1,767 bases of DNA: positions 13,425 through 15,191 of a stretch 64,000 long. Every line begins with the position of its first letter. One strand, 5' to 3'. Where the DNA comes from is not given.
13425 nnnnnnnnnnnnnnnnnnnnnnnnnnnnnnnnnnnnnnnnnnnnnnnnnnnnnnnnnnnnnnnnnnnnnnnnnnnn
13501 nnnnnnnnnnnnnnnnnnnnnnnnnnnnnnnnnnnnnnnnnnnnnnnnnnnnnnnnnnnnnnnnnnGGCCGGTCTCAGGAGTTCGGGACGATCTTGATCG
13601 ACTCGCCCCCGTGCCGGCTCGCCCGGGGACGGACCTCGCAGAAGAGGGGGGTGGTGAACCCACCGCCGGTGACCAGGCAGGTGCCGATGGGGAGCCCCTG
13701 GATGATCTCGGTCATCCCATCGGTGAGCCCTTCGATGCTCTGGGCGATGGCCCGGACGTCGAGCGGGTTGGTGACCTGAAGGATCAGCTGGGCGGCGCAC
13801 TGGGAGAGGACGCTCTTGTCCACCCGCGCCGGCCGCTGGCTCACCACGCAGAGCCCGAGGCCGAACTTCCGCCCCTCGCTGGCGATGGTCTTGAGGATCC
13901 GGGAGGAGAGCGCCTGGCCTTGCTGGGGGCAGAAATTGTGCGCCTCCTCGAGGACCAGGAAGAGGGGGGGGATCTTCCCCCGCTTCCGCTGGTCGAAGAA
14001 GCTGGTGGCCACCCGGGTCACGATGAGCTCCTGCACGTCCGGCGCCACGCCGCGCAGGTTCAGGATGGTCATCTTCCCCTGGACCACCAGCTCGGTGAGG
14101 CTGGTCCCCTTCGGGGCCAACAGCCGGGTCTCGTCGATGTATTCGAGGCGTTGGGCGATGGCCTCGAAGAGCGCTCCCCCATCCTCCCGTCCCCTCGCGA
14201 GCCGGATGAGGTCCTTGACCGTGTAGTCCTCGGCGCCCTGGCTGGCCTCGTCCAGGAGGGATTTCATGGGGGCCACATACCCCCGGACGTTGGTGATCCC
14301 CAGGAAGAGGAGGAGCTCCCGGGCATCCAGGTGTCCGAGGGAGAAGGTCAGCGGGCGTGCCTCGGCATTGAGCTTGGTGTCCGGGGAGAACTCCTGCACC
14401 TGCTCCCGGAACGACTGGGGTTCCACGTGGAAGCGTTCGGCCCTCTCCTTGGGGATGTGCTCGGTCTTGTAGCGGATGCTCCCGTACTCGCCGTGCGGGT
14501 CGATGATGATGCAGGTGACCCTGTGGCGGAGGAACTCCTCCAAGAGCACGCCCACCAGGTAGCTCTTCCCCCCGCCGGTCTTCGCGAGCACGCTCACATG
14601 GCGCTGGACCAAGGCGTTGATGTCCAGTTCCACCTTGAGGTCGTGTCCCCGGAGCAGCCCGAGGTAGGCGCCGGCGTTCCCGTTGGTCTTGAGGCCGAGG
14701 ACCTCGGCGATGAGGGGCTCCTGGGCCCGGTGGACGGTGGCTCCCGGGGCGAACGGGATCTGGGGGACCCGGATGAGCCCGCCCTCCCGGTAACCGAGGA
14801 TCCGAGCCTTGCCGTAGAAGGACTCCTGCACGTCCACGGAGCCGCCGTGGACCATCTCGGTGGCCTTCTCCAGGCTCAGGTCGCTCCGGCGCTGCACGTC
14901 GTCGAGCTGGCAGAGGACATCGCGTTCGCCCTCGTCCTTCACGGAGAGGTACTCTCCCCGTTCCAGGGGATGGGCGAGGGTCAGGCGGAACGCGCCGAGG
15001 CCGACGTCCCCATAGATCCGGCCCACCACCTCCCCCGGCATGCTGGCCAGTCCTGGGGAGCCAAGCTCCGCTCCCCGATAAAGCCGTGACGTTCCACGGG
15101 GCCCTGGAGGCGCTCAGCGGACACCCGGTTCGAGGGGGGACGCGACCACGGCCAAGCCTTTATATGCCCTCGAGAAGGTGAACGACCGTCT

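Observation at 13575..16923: HerA-like ATPase / COG1340 coiled-coil / V4R / Roadblock gene cluster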

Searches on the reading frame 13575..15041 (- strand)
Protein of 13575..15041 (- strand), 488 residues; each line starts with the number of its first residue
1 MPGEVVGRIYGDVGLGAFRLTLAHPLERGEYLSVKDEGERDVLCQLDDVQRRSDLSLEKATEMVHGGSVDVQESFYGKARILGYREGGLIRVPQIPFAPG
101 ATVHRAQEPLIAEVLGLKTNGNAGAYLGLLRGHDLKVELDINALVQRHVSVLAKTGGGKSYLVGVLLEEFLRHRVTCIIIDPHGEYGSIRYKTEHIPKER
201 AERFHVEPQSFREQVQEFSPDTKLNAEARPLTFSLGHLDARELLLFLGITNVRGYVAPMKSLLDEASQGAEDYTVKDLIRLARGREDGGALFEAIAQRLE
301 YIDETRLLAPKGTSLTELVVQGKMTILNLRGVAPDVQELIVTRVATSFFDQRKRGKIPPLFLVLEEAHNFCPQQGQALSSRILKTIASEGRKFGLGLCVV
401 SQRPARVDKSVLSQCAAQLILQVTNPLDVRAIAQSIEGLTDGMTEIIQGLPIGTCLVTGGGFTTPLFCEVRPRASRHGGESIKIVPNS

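Call 4: search_protein_families(library=ncbifam, proteins=[window:13575-15041:-], max_evalue=0.01)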
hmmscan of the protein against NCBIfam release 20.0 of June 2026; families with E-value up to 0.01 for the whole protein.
window:13575-15041:- (488 aa): 7 families
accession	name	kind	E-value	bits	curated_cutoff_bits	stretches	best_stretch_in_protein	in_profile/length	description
NF040819.1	helicase_HerA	equivalog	1.2e-40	139.5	970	2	357-485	401-532/561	DNA double-strand break repair helicase HerA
NF040937.1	HerA_Thermprot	equivalog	1.5e-36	125.9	800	2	349-471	334-462/487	DNA double-strand break repair helicase HerA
NF042943.1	HerA_antiphage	equivalog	2.4e-29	102.4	800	2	323-470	395-549/566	anti-phage-associated helicase HerA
NF053655.1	CedD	equivalog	3.1e-23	82.2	600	1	144-466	219-521/527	DNA-translocating ATPase CedD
NF042944.1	HerA_antiphage_2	equivalog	3.3e-21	75.7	850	1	356-469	425-541/576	anti-phage-associated helicase HerA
NF033849.1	ser_rich_anae_1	subfamily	5.4e-06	24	650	1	355-436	1014-1103/1163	serine-rich protein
NF045975.1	VirB4_plasma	equivalog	0.0021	15.8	590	1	151-191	520-560/894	Mbov_0397 family ICE element conjugal transfer ATPase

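Call 5: search_protein_families(library=pfam, proteins=[window:13575-15041:-], max_evalue=0.01)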
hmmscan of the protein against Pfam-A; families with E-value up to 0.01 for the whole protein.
window:13575-15041:- (488 aa): 4 families
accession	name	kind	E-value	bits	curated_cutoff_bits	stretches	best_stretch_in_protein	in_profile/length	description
PF01935.23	DUF87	-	1.1e-30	107.8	23.2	1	127-344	3-216/220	Helicase HerA, central domain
PF05872.18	HerA_C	-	0.00028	20.1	22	0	358-458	257-362/502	Helicase HerA-like C-terminal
PF09378.16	HAS-barrel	-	0.0016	18.9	25.2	1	7-86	2-89/90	HAS barrel domain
PF12846.13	AAA_10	-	0.0054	16.3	27.5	0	148-194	23-69/362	AAA-like domain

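Call 8: find_homologous_proteins(query=window:13575-15041:-, max_evalue=1e-10)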
Query window:13575-15041:- (488 aa): 4093 proteins with E <= 1e-10 among 8000 candidates; the best 120 are listed.
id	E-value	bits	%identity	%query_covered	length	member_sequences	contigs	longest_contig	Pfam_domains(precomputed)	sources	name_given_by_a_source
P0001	0.0e+0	1039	95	100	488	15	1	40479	PF01935.24,PF05872.19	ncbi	-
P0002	8.2e-276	933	85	100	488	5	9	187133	PF01935.24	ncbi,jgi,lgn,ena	jgi:DNA helicase HerA-like ATPase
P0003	2.3e-258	876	80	100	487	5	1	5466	PF01935.24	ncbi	-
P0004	3.4e-258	875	80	100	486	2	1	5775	PF01935.24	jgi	jgi:uncharacterized protein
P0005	1.4e-255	866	79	99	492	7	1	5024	PF01935.24,PF09378.17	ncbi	-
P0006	1.2e-254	863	79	99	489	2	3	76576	PF01935.24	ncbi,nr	ncbi:MAG: ATP-binding protein [Euryarchaeota archaeon]|nr:ATP-binding protein [Euryarchaeota archaeo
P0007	1.9e-248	843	77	100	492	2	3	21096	PF01935.24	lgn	-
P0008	1.5e-243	827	75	99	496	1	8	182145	PF10412.16,PF01935.24,PF09378.17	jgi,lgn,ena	jgi:DNA helicase HerA-like ATPase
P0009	2.0e-226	770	69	100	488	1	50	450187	PF01935.24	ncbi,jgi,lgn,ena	jgi:DNA helicase HerA-like ATPase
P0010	3.2e-226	770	69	100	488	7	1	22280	PF01935.24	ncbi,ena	-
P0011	1.2e-224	765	68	99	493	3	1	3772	PF01935.24,PF09378.17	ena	-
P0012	3.8e-221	753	67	100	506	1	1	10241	PF10412.16,PF01935.24,PF05872.19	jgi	jgi:hypothetical protein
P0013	6.4e-221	752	67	100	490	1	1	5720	PF01935.24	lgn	-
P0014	1.4e-219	748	65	100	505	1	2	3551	PF01935.24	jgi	jgi:hypothetical protein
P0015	3.2e-219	747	65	100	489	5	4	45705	PF01935.24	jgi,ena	jgi:hypothetical protein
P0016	1.5e-216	738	67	99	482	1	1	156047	PF01935.24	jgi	jgi:hypothetical protein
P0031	6.5e-209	713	66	99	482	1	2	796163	PF01935.24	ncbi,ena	-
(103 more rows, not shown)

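Call 9: find_encoding_contigs(protein=P0009, flank=8000, max_places=3)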
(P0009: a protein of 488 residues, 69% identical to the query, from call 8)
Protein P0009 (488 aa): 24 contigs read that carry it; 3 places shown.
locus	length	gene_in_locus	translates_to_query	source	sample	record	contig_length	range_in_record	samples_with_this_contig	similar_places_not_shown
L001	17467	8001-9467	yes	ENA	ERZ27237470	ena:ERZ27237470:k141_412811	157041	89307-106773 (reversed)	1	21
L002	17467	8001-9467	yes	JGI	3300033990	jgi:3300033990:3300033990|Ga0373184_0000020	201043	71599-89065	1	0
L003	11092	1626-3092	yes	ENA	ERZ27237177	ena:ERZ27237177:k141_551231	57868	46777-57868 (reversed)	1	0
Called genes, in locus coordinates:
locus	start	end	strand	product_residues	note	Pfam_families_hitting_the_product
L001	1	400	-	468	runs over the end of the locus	PF07992:Pyr_redox_2 (weak), PF00890:FAD_binding_2 (weak), PF01134:GIDA (weak), PF12831:FAD_oxidored, PF13450:NAD_binding_8 (weak), PF13237:Fer4_10, PF12838:Fer4_7, PF13187:Fer4_9, +5 more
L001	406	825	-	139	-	PF02662:FlpD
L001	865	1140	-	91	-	PF01206:TusA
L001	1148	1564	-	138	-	PF13686:DrsE_2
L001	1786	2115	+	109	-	PF12840:HTH_20, PF01022:HTH_5, PF12802:MarR_2 (weak), PF13412:HTH_24 (faint)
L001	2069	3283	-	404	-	PF00730:HhH-GPD, PF00633:HHH, PF00293:NUDIX, PF14815:NUDIX_4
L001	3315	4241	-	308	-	PF01680:SOR_SNZ, PF05690:ThiG (faint)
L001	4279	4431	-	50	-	-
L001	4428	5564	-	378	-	PF00155:Aminotran_1_2, PF01041:DegT_DnrJ_EryC1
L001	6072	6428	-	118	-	PF03259:Robl_LC7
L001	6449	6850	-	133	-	PF02830:V4R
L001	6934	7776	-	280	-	PF23435:DUF7121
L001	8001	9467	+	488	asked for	PF01935:DUF87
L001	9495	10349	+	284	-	PF00561:Abhydrolase_1, PF12697:Abhydrolase_6, PF12146:Hydrolase_4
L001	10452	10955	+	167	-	-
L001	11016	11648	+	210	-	-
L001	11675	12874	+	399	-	PF13421:Band_7_1, PF17032:Zn_ribbon_15 (faint), PF12773:DZR, PF13240:Zn_Ribbon_1 (weak), PF12773:DZR, PF13240:Zn_Ribbon_1 (weak), PF13248:Zn_ribbon_3, PF13240:Zn_Ribbon_1 (weak), +4 more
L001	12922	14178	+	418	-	PF00425:Chorismate_bind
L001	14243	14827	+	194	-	PF00117:GATase, PF07722:Peptidase_C26 (faint)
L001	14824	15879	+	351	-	PF02885:Glycos_trans_3N, PF00591:Glycos_transf_3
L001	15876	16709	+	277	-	PF00218:IGPS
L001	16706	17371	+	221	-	PF00697:PRAI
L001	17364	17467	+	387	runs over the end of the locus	PF00291:PALP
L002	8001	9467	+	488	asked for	PF01935:DUF87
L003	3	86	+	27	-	?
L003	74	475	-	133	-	PF02830:V4R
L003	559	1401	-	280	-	PF23435:DUF7121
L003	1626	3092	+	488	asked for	PF01935:DUF87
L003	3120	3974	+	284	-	PF00561:Abhydrolase_1, PF12697:Abhydrolase_6, PF12146:Hydrolase_4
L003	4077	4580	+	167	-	-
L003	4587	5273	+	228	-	PF13248:Zn_ribbon_3, PF13240:Zn_Ribbon_1 (weak)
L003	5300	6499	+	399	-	PF13421:Band_7_1, PF17032:Zn_ribbon_15 (faint), PF12773:DZR, PF13240:Zn_Ribbon_1 (weak), PF12773:DZR, PF13240:Zn_Ribbon_1 (weak), PF13248:Zn_ribbon_3, PF13240:Zn_Ribbon_1 (weak), +4 more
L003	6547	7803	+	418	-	PF00425:Chorismate_bind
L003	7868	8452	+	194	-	PF00117:GATase, PF07722:Peptidase_C26 (faint)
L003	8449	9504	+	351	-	PF02885:Glycos_trans_3N, PF00591:Glycos_transf_3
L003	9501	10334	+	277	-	PF00218:IGPS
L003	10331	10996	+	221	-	PF00697:PRAI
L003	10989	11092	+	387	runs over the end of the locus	PF00291:PALP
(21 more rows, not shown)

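Call 10: find_encoding_contigs(protein=P0031, flank=8000, max_places=2)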
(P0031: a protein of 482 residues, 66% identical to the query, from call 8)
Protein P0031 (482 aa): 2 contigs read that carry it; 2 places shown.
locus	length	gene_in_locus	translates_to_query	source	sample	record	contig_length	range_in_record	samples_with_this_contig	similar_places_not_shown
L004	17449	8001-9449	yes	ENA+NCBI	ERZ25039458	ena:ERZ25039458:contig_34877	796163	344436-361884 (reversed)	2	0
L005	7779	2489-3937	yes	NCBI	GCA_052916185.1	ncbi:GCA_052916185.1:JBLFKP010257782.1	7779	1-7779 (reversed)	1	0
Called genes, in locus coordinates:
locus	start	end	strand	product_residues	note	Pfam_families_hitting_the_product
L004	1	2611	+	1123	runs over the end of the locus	PF22904:NOMO1-like_2nd (faint), PF18911:PKD_4 (faint), PF22352:K319L-like_PKD (weak)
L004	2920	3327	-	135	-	PF00380:Ribosomal_S9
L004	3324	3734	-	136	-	PF00572:Ribosomal_L13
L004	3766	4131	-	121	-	PF17135:Ribosomal_L18, PF00828:Ribosomal_L27A (weak)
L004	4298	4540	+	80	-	PF05239:PRC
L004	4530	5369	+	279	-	PF13641:Glyco_tranf_2_3, PF00535:Glycos_transf_2, PF10111:Glyco_tranf_2_2 (faint)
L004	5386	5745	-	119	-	PF03259:Robl_LC7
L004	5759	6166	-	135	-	PF02830:V4R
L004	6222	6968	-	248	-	PF00702:Hydrolase, PF13419:HAD_2 (weak), PF13242:Hydrolase_like (weak)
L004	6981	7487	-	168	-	PF23435:DUF7121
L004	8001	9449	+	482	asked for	PF01935:DUF87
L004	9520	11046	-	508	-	PF02789:Peptidase_M17_N, PF00883:Peptidase_M17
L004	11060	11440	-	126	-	PF04472:SepF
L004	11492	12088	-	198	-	PF04981:NMD3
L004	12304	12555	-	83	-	PF04242:DUF424 (weak)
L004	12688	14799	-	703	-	PF17207:MCM_OB, PF00493:MCM, PF07728:AAA_5 (weak), PF01078:Mg_chelatase (weak), PF17855:MCM_lid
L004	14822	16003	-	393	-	PF00152:tRNA-synt_2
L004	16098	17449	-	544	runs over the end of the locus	PF06418:CTP_synth_N, PF00117:GATase, PF07722:Peptidase_C26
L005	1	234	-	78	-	?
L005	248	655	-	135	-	PF02830:V4R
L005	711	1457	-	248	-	PF00702:Hydrolase, PF13419:HAD_2 (weak), PF13242:Hydrolase_like (weak)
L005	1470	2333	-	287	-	PF23435:DUF7121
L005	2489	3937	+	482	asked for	PF01935:DUF87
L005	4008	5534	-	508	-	PF02789:Peptidase_M17_N, PF00883:Peptidase_M17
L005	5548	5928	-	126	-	PF04472:SepF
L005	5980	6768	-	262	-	PF04981:NMD3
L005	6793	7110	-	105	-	PF04242:DUF424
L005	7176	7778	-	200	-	?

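Call 19: find_related_loci(query=A1, collection=genome_contigs, flank=7000)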
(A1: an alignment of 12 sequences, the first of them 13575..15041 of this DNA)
Query A1 (488 aa) in genome_contigs; peptide patterns used: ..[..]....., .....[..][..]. (x = any residue, [..] = any of these).
600 stretches matched a pattern (row limit reached: there are more); 594 encode a relative of the query (tblastn E <= 1e-3); the best 80 are kept; 80 distinct loci.
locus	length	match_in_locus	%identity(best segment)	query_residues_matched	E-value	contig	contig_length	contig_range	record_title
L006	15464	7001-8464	96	1-488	0e+0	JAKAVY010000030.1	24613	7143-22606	MAG: Thermoplasmata archaeon isolate YP4.bin26 NODE_2813_length_24613_cov_2.841052, whole genome shotgun sequence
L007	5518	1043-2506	85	1-488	0e+0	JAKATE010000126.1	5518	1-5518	MAG: Thermoplasmata archaeon isolate YP2.bin30 NODE_13725_length_5518_cov_1.854016, whole genome shotgun sequence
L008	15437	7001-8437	67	6-487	0e+0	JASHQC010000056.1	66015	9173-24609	MAG: Thermoplasmata archaeon isolate JOPF065 JOPF_A102_contig_60064, whole genome shotgun sequence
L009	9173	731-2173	66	4-487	0e+0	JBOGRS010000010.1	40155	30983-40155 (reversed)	MAG: Thermoplasmata archaeon isolate SE1505_metabat2.bin.34 NODE_61_length_40155_cov_2.200010, whole genome shotgun sequ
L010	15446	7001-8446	65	4-488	0e+0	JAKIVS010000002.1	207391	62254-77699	MAG: Thermoplasmata archaeon isolate AcS1-3 NODE_34_length_207391_cov_13.981262, whole genome shotgun sequence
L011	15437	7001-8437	66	6-487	0e+0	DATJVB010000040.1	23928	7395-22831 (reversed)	MAG TPA_asm: Thermoplasmata archaeon isolate SMAG_U15061 k141_1414965, whole genome shotgun sequence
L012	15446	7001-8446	65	4-488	0e+0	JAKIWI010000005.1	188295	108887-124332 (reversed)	MAG: Thermoplasmata archaeon isolate AcS5-58 NODE_100_length_188295_cov_31.665268, whole genome shotgun sequence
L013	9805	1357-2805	65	2-487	0e+0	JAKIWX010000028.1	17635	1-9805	MAG: Thermoplasmata archaeon isolate SubAcS15-67 SubAcS15-67_28, whole genome shotgun sequence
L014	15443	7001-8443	65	4-487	0e+0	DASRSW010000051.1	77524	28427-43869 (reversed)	MAG TPA_asm: Thermoplasmata archaeon isolate SMAG_U6346 k141_307429, whole genome shotgun sequence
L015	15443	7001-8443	65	2-485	0e+0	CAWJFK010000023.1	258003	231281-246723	MAG: uncultured Thermoplasmata archaeon isolate MFD09222.bin.2.161 genome assembly, contig: contig_61128, whole genome s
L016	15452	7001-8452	64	2-487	0e+0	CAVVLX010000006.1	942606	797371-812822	MAG: uncultured Thermoplasmata archaeon isolate MFD09222.bin.2.58 genome assembly, contig: contig_44249, whole genome sh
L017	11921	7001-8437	65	4-485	0e+0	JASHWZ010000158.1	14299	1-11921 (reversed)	MAG: Thermoplasmata archaeon isolate JOPF244 JOPF_A141_contig_74289, whole genome shotgun sequence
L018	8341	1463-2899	65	4-485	0e+0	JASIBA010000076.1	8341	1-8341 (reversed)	MAG: Thermoplasmata archaeon isolate JOPF349 JOPF_N142_contig_18879, whole genome shotgun sequence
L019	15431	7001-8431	65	6-485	0e+0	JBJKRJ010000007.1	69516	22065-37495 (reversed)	MAG: Thermoplasmata archaeon isolate Bin_56 S1Ck127_1556759_flag_0_multi_21.9970_len_69516, whole genome shotgun sequenc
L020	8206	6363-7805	65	2-485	0e+0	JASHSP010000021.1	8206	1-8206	MAG: Thermoplasmata archaeon isolate JOPF130 JOPF_AWAY_contig_243881, whole genome shotgun sequence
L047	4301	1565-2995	51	6-485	1e-173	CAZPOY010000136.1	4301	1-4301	MAG TPA_asm: uncultured Thermoplasmata archaeon isolate SRP319275_co2_314 genome assembly, contig: NODE_25174_length_430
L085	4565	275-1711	48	6-487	4e-154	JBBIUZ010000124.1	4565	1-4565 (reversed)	MAG: Methanobacteriota archaeon isolate FAS170219_bin_65 NODE_18697_length_4565_cov_3.452993, whole genome shotgun seque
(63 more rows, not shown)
